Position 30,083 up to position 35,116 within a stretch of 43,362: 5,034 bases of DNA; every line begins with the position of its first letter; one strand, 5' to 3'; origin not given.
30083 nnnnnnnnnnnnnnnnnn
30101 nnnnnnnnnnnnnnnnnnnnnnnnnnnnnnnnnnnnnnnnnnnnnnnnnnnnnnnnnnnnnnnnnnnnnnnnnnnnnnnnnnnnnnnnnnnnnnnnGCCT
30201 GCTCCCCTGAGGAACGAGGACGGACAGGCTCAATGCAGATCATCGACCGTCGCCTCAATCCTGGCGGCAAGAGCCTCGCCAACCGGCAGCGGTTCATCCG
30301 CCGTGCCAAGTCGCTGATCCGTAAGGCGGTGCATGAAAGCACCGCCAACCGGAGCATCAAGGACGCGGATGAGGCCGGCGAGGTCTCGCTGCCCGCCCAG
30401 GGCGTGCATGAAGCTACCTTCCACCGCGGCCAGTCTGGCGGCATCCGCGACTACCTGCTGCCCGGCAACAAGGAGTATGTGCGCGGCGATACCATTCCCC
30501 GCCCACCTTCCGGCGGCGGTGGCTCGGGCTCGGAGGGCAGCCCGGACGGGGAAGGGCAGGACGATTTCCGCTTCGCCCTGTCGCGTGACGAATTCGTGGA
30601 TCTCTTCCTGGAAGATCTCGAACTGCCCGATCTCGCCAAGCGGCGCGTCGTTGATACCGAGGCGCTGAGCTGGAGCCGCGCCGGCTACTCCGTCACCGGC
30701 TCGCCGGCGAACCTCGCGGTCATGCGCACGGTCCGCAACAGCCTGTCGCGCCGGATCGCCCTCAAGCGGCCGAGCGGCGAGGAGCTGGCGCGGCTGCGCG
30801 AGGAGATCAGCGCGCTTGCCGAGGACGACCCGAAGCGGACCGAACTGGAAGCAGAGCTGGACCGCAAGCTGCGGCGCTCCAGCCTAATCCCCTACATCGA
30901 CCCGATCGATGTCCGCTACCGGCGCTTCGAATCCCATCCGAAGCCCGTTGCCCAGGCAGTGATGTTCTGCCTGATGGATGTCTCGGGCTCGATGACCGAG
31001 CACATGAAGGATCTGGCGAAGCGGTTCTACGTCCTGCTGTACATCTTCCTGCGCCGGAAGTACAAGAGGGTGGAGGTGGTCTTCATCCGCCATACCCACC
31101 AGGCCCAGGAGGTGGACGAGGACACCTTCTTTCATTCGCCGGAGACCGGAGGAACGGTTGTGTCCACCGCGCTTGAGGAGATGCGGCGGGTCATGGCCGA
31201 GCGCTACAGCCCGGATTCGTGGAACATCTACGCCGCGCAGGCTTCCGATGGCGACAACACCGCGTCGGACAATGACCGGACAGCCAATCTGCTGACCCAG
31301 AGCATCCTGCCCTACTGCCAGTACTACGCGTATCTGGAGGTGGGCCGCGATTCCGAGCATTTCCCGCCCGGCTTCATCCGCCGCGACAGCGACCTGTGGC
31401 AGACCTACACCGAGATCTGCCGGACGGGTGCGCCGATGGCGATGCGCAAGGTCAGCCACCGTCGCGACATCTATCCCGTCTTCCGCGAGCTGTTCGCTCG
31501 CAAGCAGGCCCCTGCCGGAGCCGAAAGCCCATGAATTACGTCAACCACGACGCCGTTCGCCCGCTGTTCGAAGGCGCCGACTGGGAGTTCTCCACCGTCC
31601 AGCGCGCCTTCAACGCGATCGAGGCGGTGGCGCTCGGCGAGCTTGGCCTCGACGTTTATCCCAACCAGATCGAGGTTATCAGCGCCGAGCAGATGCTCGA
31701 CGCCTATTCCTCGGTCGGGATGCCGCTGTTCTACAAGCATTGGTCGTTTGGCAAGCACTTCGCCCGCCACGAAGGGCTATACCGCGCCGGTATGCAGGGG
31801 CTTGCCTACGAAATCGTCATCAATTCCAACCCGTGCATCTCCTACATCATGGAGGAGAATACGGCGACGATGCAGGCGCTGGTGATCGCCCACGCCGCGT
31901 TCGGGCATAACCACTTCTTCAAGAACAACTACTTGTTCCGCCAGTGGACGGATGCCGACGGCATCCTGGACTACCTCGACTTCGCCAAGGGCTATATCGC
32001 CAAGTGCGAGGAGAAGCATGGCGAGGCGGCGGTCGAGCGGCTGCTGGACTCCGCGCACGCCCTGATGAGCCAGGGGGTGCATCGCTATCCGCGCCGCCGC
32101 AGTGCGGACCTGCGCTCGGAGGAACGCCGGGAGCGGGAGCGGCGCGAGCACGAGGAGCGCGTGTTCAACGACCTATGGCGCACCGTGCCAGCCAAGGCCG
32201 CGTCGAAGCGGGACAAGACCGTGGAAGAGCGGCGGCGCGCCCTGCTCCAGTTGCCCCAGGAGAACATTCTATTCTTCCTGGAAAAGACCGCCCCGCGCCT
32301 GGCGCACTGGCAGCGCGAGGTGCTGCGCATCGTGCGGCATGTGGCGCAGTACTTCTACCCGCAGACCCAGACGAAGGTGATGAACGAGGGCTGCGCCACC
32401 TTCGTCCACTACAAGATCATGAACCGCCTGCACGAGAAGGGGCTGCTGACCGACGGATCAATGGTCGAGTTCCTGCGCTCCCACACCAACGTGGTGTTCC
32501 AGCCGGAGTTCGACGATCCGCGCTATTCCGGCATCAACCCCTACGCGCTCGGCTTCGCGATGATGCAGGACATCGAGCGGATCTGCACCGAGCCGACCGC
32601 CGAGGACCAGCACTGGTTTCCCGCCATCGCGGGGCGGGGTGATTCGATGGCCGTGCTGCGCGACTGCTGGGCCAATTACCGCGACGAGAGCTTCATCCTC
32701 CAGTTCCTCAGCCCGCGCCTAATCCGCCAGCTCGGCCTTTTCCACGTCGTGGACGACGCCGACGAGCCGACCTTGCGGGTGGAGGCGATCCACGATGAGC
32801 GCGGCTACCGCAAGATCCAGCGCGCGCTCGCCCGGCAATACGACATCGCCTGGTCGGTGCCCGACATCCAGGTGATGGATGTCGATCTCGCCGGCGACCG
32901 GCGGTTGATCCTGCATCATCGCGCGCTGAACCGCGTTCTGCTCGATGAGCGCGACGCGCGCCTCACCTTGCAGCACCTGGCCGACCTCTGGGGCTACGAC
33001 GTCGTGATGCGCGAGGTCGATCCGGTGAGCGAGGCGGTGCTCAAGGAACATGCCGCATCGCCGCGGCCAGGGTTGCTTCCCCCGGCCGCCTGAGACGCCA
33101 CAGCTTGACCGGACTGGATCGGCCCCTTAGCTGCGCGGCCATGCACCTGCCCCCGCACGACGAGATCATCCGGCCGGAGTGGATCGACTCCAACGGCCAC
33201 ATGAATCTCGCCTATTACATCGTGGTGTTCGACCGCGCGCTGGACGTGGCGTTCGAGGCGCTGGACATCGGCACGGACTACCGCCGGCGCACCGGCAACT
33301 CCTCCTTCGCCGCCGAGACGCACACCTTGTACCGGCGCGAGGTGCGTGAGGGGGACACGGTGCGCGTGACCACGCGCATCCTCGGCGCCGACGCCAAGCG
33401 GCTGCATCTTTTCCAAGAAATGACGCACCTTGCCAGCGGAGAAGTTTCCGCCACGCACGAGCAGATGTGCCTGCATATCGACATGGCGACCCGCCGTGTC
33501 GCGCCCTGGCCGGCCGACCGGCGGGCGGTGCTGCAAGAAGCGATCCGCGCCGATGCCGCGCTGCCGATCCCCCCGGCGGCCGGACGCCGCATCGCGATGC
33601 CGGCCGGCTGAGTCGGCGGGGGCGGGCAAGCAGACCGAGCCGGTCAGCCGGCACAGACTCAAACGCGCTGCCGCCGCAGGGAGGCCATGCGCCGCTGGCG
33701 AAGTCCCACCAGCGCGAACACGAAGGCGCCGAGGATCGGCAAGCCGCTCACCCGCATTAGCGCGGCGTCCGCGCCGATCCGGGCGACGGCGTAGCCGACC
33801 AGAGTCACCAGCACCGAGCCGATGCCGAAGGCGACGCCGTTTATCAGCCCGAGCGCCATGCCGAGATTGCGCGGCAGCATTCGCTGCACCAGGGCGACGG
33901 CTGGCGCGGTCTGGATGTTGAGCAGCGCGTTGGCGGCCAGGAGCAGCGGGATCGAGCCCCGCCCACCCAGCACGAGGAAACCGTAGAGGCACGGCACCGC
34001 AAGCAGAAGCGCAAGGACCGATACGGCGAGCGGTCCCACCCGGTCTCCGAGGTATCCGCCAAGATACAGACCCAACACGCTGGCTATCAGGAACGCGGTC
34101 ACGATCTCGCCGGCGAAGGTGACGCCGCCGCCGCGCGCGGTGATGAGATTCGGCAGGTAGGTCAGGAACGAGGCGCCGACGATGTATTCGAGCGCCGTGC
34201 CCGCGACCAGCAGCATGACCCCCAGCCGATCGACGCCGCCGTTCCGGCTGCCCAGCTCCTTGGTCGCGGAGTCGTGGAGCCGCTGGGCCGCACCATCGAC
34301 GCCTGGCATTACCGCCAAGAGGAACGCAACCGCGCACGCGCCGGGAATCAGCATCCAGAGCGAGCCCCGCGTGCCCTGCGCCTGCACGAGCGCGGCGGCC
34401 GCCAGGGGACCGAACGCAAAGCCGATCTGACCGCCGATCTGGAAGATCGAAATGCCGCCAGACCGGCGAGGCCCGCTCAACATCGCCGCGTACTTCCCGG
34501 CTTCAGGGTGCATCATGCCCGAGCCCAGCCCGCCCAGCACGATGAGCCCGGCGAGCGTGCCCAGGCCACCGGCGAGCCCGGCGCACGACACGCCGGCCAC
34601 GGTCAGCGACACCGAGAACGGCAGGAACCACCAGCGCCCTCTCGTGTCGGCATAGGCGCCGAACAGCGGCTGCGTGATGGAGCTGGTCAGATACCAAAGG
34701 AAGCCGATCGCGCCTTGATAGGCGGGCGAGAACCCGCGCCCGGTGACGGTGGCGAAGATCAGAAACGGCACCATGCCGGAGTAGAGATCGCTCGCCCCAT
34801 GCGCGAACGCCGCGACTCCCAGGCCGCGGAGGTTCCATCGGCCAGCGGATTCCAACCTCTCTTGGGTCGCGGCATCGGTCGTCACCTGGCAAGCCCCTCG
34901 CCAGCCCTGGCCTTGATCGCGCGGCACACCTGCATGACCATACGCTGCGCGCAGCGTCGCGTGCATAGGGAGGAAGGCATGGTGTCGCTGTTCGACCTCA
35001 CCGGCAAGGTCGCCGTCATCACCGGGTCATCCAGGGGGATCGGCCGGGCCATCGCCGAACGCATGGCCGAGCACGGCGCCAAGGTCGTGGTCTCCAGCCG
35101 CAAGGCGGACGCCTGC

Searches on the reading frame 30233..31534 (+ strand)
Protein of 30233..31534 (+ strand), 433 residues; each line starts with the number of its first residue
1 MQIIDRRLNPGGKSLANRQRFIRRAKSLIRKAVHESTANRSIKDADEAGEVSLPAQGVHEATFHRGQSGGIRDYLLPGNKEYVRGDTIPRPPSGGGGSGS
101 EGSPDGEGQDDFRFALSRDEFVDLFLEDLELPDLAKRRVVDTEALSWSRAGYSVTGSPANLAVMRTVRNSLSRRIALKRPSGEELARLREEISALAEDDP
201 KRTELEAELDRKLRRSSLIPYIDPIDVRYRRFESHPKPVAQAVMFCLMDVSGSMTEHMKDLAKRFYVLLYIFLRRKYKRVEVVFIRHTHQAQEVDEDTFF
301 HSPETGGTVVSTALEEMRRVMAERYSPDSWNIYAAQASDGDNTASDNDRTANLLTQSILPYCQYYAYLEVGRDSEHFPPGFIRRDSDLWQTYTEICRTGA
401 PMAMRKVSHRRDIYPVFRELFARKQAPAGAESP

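Call 6: search_protein_families(library=pfam, proteins=[window:30233-31534:+], max_evalue=0.001)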
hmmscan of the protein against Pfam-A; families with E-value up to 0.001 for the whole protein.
window:30233-31534:+ (433 aa): 1 family
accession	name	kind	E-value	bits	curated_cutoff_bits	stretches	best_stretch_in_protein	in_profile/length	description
PF04285.18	DUF444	-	8.3e-166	552.6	27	1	2-423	1-417/418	Protein of unknown function (DUF444)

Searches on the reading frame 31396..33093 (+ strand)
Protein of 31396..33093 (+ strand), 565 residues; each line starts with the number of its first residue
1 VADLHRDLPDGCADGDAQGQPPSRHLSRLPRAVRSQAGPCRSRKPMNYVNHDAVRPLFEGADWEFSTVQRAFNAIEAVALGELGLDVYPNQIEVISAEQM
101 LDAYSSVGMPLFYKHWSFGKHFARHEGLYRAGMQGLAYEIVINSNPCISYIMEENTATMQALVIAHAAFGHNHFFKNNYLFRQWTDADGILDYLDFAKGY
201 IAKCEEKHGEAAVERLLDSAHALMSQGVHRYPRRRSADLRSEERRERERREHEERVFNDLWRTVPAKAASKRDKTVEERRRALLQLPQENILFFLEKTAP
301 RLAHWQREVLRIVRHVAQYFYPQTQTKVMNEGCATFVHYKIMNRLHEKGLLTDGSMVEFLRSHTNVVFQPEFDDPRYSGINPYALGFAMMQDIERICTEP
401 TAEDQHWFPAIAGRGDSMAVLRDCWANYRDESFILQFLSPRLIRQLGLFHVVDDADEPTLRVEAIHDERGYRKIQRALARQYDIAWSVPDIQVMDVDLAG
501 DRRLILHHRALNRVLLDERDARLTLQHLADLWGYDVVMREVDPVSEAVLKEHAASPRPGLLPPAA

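Call 6: search_protein_families(library=pfam, proteins=[window:31396-33093:+], max_evalue=0.001)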
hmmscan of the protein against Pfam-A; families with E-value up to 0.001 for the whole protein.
window:31396-33093:+ (565 aa): 2 families
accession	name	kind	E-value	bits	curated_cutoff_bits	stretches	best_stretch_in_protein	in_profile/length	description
PF04293.20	SpoVR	-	6.8e-172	572.2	27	1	62-485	1-405/407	SpoVR like protein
PF24755.2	SpoVR_C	-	3.3e-22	78.7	27.6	1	489-542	1-54/55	SpoVR-like C-terminal domain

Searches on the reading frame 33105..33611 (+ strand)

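Call 6: search_protein_families(library=pfam, proteins=[window:33105-33611:+], max_evalue=0.001)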
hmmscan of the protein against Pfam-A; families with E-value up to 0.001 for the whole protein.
window:33105-33611:+ (168 aa): 2 families
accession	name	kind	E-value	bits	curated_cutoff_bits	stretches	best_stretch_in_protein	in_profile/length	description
PF13279.12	4HBT_2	-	2.1e-32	112.6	25.5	1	23-140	2-119/122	Thioesterase-like superfamily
PF03061.28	4HBT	-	2e-05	25.2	20.6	1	30-107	1-71/79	Thioesterase superfamily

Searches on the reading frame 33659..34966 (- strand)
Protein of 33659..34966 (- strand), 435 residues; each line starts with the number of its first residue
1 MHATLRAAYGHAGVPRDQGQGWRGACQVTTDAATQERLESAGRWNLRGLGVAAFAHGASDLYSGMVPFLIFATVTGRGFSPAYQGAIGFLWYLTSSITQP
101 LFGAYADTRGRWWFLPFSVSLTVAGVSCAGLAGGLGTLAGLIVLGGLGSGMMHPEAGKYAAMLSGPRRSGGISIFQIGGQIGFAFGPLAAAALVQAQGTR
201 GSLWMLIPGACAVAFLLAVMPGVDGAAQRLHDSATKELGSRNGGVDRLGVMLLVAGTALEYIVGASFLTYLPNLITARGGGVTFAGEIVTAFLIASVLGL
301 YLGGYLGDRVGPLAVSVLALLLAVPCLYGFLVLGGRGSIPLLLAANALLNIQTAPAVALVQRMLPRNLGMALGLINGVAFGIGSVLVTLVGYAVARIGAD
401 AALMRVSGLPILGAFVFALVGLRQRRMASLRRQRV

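Call 80: search_protein_families(library=pfam, proteins=[window:33659-34966:-], max_evalue=0.001)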
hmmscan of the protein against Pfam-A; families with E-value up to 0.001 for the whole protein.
window:33659-34966:- (435 aa): 1 family
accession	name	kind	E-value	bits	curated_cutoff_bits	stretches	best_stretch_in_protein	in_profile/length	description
PF07690.21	MFS_1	-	9.1e-25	87.7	33.4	2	61-272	10-226/347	Major Facilitator Superfamily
